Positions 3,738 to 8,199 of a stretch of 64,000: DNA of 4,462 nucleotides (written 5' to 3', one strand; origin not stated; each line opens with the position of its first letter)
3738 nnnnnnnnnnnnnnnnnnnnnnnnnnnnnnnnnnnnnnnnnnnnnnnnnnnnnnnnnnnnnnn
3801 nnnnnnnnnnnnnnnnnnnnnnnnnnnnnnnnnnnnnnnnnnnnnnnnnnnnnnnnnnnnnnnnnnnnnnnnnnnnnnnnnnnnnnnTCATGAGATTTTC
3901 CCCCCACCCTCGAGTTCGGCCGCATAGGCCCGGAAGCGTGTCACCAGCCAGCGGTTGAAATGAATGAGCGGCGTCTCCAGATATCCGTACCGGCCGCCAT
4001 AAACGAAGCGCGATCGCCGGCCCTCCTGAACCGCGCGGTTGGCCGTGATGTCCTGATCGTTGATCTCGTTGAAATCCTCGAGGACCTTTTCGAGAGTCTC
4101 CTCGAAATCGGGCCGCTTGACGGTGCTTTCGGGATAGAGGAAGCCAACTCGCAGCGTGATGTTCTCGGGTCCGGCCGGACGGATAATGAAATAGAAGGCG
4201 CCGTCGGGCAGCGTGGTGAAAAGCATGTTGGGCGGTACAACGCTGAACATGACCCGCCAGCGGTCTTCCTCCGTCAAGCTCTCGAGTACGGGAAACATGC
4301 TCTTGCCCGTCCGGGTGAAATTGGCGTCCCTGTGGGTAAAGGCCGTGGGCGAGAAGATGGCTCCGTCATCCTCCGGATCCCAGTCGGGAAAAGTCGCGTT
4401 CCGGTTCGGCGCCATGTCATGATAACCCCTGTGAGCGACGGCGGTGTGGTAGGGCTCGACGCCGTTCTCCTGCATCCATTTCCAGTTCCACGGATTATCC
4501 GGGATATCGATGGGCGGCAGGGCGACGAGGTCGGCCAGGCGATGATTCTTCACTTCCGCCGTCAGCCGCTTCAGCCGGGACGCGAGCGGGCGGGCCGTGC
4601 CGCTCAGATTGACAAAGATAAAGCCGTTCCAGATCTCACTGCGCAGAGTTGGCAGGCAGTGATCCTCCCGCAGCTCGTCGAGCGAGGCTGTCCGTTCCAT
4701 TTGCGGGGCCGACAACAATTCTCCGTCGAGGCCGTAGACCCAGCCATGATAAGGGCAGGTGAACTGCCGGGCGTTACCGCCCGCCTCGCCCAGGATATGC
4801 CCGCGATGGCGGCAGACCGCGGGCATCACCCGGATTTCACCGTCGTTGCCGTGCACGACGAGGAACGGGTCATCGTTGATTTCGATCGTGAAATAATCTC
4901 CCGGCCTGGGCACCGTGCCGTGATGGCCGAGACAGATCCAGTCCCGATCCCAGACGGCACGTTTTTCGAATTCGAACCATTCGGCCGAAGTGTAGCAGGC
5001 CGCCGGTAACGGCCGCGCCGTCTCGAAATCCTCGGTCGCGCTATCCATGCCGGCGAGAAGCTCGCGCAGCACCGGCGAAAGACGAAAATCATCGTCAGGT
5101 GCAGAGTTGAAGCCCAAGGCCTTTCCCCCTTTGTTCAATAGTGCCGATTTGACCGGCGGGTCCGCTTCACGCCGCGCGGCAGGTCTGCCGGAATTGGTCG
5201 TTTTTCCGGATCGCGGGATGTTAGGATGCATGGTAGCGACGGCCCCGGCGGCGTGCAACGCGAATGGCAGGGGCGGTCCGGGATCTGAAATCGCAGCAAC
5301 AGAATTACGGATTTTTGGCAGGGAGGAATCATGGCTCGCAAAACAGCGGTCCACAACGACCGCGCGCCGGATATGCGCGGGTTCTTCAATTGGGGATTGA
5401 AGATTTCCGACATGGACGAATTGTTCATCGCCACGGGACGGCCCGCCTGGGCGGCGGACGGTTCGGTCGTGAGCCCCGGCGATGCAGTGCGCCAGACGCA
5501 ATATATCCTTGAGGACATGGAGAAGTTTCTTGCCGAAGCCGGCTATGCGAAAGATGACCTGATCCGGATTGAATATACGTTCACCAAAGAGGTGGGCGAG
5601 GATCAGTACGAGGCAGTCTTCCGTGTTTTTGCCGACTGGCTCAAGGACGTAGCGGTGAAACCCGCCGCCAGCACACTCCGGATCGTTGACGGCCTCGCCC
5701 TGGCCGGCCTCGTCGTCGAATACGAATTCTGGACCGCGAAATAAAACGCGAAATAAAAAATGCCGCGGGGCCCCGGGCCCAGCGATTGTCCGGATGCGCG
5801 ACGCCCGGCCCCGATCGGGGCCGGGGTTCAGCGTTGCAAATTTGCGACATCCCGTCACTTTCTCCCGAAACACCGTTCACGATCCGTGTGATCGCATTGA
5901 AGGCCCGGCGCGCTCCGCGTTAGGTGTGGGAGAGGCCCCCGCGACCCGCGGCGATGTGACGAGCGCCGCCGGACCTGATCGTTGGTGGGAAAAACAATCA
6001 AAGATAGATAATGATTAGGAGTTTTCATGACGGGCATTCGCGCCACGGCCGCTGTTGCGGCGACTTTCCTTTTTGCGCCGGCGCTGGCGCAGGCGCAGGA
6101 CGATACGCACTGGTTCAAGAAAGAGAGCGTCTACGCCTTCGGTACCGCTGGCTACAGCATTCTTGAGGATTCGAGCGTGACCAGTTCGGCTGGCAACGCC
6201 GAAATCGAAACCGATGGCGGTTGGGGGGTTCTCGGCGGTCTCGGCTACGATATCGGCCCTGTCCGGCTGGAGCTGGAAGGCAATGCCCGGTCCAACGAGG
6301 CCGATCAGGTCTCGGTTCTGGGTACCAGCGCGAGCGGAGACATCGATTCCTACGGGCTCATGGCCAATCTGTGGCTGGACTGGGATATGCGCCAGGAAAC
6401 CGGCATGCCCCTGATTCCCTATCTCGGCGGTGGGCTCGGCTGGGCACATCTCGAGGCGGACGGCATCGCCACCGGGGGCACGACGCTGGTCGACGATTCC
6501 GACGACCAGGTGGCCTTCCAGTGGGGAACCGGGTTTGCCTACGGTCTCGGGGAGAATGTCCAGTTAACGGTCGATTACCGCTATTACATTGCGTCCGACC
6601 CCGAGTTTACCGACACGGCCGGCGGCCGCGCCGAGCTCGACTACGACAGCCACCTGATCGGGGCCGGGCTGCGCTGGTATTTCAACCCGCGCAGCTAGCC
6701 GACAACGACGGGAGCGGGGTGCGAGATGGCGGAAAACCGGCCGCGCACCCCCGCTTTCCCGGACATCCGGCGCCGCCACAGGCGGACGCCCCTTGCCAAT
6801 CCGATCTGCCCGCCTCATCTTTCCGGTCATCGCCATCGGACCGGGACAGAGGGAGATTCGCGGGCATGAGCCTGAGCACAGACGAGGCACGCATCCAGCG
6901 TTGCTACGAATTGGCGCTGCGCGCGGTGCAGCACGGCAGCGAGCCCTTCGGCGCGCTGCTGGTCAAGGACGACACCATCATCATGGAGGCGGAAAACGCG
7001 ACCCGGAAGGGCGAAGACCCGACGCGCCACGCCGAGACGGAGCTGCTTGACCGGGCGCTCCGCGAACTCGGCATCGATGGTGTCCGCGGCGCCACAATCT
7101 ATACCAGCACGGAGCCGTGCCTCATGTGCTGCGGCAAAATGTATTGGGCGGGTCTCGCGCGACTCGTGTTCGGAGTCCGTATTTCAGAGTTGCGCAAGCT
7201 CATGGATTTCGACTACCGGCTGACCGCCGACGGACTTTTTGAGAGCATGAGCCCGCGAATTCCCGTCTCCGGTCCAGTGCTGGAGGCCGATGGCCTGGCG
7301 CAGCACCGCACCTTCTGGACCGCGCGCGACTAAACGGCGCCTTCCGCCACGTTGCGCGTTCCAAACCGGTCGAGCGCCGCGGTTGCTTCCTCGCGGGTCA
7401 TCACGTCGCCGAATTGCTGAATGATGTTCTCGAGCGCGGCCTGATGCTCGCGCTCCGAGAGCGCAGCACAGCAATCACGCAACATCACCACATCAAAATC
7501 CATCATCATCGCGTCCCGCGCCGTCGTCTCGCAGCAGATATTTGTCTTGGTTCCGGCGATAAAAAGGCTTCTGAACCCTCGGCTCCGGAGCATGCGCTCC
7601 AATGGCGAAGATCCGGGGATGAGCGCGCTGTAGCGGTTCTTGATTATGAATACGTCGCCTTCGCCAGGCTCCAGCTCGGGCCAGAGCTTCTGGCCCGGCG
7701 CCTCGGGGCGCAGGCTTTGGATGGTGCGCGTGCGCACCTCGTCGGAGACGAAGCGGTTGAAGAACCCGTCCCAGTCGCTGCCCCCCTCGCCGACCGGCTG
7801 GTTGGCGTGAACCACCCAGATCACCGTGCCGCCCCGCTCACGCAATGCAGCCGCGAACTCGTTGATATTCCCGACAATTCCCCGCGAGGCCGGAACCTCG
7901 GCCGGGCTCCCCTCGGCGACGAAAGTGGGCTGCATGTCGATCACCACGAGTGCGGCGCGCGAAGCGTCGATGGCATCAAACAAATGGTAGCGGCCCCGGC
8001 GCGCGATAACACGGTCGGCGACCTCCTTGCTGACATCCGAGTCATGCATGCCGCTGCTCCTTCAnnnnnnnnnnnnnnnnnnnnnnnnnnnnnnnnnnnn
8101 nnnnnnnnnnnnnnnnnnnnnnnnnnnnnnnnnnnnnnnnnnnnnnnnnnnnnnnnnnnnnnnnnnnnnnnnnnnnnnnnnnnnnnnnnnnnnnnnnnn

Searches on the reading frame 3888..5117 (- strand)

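Call 60: search_protein_families(library=pfam, proteins=[window:3888-5117:-], max_evalue=0.001)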
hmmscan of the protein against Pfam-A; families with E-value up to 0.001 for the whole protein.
window:3888-5117:- (409 aa): 2 families
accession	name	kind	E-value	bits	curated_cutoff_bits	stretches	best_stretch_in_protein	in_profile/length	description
PF00848.25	Ring_hydroxyl_A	-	4e-32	112.3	24.9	1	207-394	13-205/208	Ring hydroxylating alpha subunit (catalytic domain)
PF00355.32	Rieske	-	6.2e-19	68.1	20.3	1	59-145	1-86/88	Rieske [2Fe-2S] domain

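Call 67: search_protein_families(library=ncbifam, proteins=[window:3888-5117:-], max_evalue=0.00001)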
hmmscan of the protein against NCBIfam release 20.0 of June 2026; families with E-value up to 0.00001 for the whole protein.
window:3888-5117:- (409 aa): 5 families
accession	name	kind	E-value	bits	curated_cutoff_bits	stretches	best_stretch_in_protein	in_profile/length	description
NF058607.1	GlBtMonoOxGbcA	equivalog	4e-34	117.8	670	1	32-230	28-223/420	glycine betaine monooxygenase oxygenase subunit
NF042946.1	3PPDioc_HcaE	equivalog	1.8e-27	96.4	830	1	40-179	19-160/450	3-phenylpropionate/cinnamic acid dioxygenase subunit alpha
TIGR03229.1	benzo_1_2_benA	equivalog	2.8e-24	85.8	780.95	1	40-239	19-225/433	benzoate 1,2-dioxygenase large subunit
TIGR03228.1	anthran_1_2_A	equivalog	1.1e-21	77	671.9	1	41-234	20-218/438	anthranilate 1,2-dioxygenase large subunit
NF041684.1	ant_diox_AndAc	equivalog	8.3e-18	64.2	750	1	37-229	23-222/418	anthranilate 1,2-dioxygenase large subunit AndAc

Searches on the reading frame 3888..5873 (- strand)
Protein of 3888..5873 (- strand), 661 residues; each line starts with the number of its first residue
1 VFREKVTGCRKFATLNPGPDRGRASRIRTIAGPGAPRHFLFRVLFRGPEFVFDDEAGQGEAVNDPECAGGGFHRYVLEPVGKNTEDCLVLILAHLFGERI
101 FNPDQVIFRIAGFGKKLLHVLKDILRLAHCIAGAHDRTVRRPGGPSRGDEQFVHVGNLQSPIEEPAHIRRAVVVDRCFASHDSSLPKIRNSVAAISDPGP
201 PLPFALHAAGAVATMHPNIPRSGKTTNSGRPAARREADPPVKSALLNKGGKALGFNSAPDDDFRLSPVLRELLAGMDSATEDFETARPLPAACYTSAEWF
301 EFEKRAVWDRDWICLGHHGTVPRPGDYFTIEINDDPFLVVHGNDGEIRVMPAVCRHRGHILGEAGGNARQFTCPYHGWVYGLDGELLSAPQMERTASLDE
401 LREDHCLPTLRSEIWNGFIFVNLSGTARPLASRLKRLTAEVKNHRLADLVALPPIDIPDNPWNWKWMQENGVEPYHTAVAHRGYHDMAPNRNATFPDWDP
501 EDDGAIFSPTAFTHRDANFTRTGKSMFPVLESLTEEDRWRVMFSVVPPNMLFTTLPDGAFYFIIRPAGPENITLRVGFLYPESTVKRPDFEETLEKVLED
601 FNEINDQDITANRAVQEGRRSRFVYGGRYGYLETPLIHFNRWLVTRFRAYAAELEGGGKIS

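Call 7: search_protein_families(library=pfam, proteins=[window:3888-5873:-], max_evalue=0.01)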
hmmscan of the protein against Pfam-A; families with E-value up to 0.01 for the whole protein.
window:3888-5873:- (661 aa): 2 families
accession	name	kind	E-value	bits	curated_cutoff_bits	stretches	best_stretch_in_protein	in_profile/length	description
PF00848.25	Ring_hydroxyl_A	-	1e-31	110.9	24.9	1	459-646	13-205/208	Ring hydroxylating alpha subunit (catalytic domain)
PF00355.32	Rieske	-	1.2e-18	67.2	20.3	1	312-397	2-86/88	Rieske [2Fe-2S] domain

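Call 8: search_protein_families(library=ncbifam, proteins=[window:3888-5873:-], max_evalue=0.01)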
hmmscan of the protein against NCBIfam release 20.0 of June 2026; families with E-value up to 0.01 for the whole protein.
window:3888-5873:- (661 aa): 8 families
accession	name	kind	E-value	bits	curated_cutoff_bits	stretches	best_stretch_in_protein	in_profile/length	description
NF058607.1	GlBtMonoOxGbcA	equivalog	2.4e-33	115.2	670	1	284-482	28-223/420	glycine betaine monooxygenase oxygenase subunit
NF042946.1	3PPDioc_HcaE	equivalog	4.3e-27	95.2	830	1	292-431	19-160/450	3-phenylpropionate/cinnamic acid dioxygenase subunit alpha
TIGR03229.1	benzo_1_2_benA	equivalog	8.6e-24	84.2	780.95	1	292-491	19-225/433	benzoate 1,2-dioxygenase large subunit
TIGR03228.1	anthran_1_2_A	equivalog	3.5e-21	75.4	671.9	1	293-487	20-219/438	anthranilate 1,2-dioxygenase large subunit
NF041684.1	ant_diox_AndAc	equivalog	2.4e-17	62.7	750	1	289-481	23-222/418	anthranilate 1,2-dioxygenase large subunit AndAc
NF041174.1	SDX_Thmprot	equivalog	0.00043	20.4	170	1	329-396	18-86/109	sulredoxin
NF052579.1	BetMthstMoxSdmAMthl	equivalog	0.0081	15.2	600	0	328-384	33-89/351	4beta-methylsterol monooxygenase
NF010001.0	PRK13474.1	subfamily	0.0093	15.3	154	0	335-391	86-143/178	cytochrome b6-f complex iron-sulfur subunit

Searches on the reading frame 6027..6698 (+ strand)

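Call 14: search_protein_families(library=pfam, proteins=[window:6027-6698:+], max_evalue=0.001)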
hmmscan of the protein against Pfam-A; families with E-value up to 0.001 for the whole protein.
window:6027-6698:+ (223 aa): 2 families
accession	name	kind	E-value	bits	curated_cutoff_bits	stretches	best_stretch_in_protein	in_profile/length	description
PF13505.12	OMP_b-brl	-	9.8e-17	62.1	28.7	1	9-219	3-175/175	Outer membrane protein beta-barrel domain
PF01617.23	Surface_Ag_2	-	7.6e-06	26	22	1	106-197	133-211/247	Surface antigen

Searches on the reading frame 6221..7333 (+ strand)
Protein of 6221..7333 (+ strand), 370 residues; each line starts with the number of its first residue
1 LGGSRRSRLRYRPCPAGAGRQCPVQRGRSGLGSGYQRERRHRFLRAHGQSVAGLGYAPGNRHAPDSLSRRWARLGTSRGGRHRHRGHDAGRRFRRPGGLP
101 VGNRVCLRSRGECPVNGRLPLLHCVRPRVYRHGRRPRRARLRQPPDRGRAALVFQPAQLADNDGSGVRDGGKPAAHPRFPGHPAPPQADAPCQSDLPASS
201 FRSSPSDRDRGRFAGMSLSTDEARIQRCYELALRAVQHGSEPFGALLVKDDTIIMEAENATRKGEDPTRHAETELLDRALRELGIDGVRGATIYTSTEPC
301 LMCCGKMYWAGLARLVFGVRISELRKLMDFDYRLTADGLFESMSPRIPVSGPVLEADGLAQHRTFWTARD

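Call 7: search_protein_families(library=pfam, proteins=[window:6221-7333:+], max_evalue=0.01)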
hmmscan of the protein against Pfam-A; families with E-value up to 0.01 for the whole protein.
window:6221-7333:+ (370 aa): 4 families
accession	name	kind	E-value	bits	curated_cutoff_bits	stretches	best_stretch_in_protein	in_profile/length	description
PF00383.29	dCMP_cyt_deam_1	-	4.8e-20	71.8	25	1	219-318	2-101/102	Cytidine and deoxycytidylate deaminase zinc-binding region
PF14437.12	MafB19-deam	-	2.6e-15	57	27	1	223-320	5-102/142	MafB19-like deaminase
PF14439.12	Bd3614-deam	-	7.6e-05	23.1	38.5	1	245-311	12-78/113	Bd3614-like deaminase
PF14440.12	XOO_2897-deam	-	0.0066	17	27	1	246-303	8-64/101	Xanthomonas XOO_2897-like deaminase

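Call 8: search_protein_families(library=ncbifam, proteins=[window:6221-7333:+], max_evalue=0.01)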
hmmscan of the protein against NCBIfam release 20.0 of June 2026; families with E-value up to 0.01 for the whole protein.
window:6221-7333:+ (370 aa): 3 families
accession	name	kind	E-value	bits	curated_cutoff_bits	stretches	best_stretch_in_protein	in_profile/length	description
NF008113.2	PRK10860.1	equivalog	4.6e-17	62.3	150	1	220-320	6-106/165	tRNA adenosine(34) deaminase TadA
NF041025.1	antiphage_deaminase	equivalog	0.00011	21.2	400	1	270-317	339-385/437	anti-phage dCTP deaminase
NF008052.0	PRK10786.1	equivalog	0.0024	16.6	500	1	220-317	2-98/367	bifunctional diaminohydroxyphosphoribosylaminopyrimidine deaminase/5-amino-6-(5-phosphoribosylamino)uracil reductase RibD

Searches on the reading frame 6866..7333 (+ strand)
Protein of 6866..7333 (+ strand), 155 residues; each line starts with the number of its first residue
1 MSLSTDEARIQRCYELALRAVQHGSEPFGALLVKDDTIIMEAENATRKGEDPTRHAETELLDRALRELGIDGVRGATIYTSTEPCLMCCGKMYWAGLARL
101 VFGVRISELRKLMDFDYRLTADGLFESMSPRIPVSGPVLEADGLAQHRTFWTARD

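Call 60: search_protein_families(library=pfam, proteins=[window:6866-7333:+], max_evalue=0.001)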
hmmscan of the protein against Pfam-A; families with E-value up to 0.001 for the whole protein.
window:6866-7333:+ (155 aa): 3 families
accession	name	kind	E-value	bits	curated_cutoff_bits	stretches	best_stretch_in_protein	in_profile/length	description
PF00383.29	dCMP_cyt_deam_1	-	7.6e-21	74.4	25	1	4-103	2-101/102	Cytidine and deoxycytidylate deaminase zinc-binding region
PF14437.12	MafB19-deam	-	3.8e-16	59.7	27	1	7-105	4-102/142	MafB19-like deaminase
PF14439.12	Bd3614-deam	-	2e-05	25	38.5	1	30-97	12-79/113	Bd3614-like deaminase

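Call 67: search_protein_families(library=ncbifam, proteins=[window:6866-7333:+], max_evalue=0.00001)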
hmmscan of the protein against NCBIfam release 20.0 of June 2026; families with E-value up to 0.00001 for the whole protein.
window:6866-7333:+ (155 aa): 1 family
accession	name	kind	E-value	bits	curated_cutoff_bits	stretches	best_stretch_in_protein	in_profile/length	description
NF008113.2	PRK10860.1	equivalog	5.7e-18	65.3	150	1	5-105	6-106/165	tRNA adenosine(34) deaminase TadA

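Call 68: search_solved_structures(query=window:6866-7333:+, max_evalue=0.00001)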
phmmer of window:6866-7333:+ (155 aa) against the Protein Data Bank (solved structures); distinct sequences matched with E-value up to 0.00001: 43.
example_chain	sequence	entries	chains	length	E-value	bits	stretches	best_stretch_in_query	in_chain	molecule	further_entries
1wkq_A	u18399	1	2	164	7.8e-17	64.7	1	7-101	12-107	Guanine deaminase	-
1tiy_A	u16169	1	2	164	9.2e-17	64.5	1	7-101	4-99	Guanine deaminase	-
2b3j_A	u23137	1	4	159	1.1e-16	64.2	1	13-104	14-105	tRNA adenosine deaminase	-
8wlw_A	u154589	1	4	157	3.8e-16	62.5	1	6-140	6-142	CMP/dCMP deaminase, zinc-binding protein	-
8wlx_A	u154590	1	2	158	4.2e-16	62.4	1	6-140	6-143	CMP/dCMP deaminase, zinc-binding protein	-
5xkq_A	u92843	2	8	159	6.9e-16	61.7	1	6-138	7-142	CMP/dCMP deaminase, zinc-binding protein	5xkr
8wlv_A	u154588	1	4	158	6.9e-16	61.7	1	6-140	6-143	CMP/dCMP deaminase, zinc-binding protein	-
5xko_A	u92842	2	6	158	8.5e-16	61.4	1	6-138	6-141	Cytidine/deoxycytidylate deaminase, zinc-binding region | CMP/dCMP deaminase, zinc-binding protein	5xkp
7dqn_A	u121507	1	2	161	1.6e-13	53.9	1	10-116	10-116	Guanosine deaminase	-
7dbf_A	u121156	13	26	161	1.6e-13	53.9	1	10-116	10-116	Guanosine deaminase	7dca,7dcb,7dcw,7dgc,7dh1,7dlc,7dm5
5jfy_A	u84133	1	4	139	1.9e-13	53.8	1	4-116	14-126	Deoxycytidine deaminase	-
7cph_A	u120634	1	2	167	2e-13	53.6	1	2-104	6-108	tRNA-specific adenosine deaminase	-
1wwr_A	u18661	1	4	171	2.6e-13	53.3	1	16-103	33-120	tRNA adenosine deaminase TadA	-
7dc9_A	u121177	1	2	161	4.3e-13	52.6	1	10-116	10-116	Guanosine deaminase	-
7w1q_A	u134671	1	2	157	5.2e-13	52.3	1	11-116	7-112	Guanosine deaminase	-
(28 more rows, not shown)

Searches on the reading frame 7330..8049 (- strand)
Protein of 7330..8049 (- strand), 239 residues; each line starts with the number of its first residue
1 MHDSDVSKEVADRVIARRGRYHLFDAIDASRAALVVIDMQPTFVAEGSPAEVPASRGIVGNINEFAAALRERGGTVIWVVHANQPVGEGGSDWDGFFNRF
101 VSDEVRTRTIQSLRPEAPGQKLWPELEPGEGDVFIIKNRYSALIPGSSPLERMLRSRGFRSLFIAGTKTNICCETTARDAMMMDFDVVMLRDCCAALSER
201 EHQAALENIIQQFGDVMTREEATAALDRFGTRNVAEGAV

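Call 7: search_protein_families(library=pfam, proteins=[window:7330-8049:-], max_evalue=0.01)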
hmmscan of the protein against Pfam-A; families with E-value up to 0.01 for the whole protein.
window:7330-8049:- (239 aa): 1 family
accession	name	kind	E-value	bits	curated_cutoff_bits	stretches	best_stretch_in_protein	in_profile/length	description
PF00857.26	Isochorismatase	-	4e-43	147.9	27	1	32-221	1-175/175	Isochorismatase domain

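Call 8: search_protein_families(library=ncbifam, proteins=[window:7330-8049:-], max_evalue=0.01)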
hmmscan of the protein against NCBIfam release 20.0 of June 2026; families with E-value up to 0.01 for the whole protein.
window:7330-8049:- (239 aa): 5 families
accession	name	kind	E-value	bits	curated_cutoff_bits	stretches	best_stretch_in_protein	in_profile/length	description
TIGR03614.1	RutB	equivalog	8.5e-24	84.4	377.95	1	27-227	11-220/226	pyrimidine utilization protein B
NF050097.1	BiurAmidohydBiuH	equivalog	3.5e-19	69.1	370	1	26-218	13-209/221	biuret amidohydrolase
NF008517.0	PRK11440.1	equivalog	9.9e-18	64.7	195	1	27-226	4-188/188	hydrolase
NF008623.0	PRK11609.1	equivalog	1.7e-07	31.3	174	1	149-219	133-205/213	bifunctional nicotinamidase/pyrazinamidase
NF041461.1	C_hydro_YcaC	equivalog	6.1e-05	22.6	310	1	154-228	97-171/201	isochorismate family cysteine hydrolase YcaC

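Call 12: search_solved_structures(query=window:7330-8049:-, max_evalue=0.001)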
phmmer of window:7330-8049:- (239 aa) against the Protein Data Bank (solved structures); distinct sequences matched with E-value up to 0.001: 47.
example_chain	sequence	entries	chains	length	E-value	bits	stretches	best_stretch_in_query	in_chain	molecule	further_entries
8bkd_A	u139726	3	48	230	3.3e-19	72.4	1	27-221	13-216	Ureidoacrylate amidohydrolase RutB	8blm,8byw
8bln_A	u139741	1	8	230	1.7e-18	70.1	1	27-221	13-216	Ureidoacrylate amidohydrolase RutB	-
3hu5_A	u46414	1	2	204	2.6e-18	69.5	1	32-199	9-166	Isochorismatase family protein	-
8bll_A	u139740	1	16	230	8.3e-18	67.8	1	27-221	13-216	Ureidoacrylate amidohydrolase RutB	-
2fq1_A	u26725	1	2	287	1e-14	57.7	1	26-223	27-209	Isochorismatase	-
3hb7_A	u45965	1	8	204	3.8e-14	55.9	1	31-222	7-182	Isochorismatase hydrolase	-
3kl2_A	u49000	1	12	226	8.7e-14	54.7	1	27-227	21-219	Putative isochorismatase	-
3irv_A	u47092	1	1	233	1.5e-13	53.9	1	27-198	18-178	CYSTEINE HYDROLASE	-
6xjm_A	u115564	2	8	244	1.3e-12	50.8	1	26-216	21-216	Biuret hydrolase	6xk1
1j2r_A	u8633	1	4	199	2.1e-12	50.2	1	28-224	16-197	Hypothetical isochorismatase family protein yecD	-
3ot4_A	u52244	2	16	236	4.3e-12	49.1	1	65-225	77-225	Putative isochorismatase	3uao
6azo_A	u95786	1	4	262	6.3e-12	48.6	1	28-218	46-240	Putative amidase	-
1ilw_A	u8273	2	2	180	1.4e-11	47.5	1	148-209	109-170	180 aa long hypothetical Pyrazinamidase/nicotinamidase | 180aa long hypothetical Pyrazinamidase/Nicotinamidase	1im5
7l6j_A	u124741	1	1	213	1.5e-11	47.4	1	30-221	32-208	Putative hydrolase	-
6xix_A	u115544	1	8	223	1.7e-11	47.2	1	32-217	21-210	Cysteine hydrolase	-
1nba_A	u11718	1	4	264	5e-10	42.4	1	30-227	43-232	N-CARBAMOYLSARCOSINE AMIDOHYDROLASE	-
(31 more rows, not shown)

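Call 66: search_solved_structures(query=A3, max_evalue=0.00001)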
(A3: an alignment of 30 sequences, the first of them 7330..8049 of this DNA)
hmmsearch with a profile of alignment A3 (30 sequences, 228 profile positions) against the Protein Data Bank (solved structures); distinct sequences matched with E-value up to 0.00001: 51.
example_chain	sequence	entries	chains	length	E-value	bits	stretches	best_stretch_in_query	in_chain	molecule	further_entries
3irv_A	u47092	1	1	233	7.8e-29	104.1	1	27-226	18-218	CYSTEINE HYDROLASE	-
8bkd_A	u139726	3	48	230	3e-23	85.8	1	27-223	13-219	Ureidoacrylate amidohydrolase RutB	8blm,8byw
3hu5_A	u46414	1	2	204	5.7e-23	84.9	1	30-196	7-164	Isochorismatase family protein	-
8bln_A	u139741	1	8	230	2.2e-22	83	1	27-223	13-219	Ureidoacrylate amidohydrolase RutB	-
1j2r_A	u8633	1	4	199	4.7e-22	81.9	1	26-225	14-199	Hypothetical isochorismatase family protein yecD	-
2fq1_A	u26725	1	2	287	6.4e-22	81.4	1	27-222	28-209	Isochorismatase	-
8bll_A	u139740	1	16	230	1.4e-21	80.4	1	27-223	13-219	Ureidoacrylate amidohydrolase RutB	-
3hb7_A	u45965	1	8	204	3.3e-21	79.1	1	30-225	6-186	Isochorismatase hydrolase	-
3kl2_A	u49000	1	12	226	9.5e-20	74.4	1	26-226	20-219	Putative isochorismatase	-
3txy_A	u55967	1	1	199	2.5e-17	66.5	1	123-227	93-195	Isochorismatase family protein family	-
7l6j_A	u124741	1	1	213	9e-17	64.6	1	114-225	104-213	Putative hydrolase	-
6xix_A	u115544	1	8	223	1.4e-16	64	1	26-213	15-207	Cysteine hydrolase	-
6azo_A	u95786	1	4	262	4.5e-16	62.3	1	26-224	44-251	Putative amidase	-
5bk6_A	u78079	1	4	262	8.9e-16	61.4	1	146-224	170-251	Putative amidase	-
6azs_A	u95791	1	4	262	9.4e-16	61.3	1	146-224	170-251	Putative amidase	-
1nba_A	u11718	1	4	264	8.2e-14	54.9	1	31-226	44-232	N-CARBAMOYLSARCOSINE AMIDOHYDROLASE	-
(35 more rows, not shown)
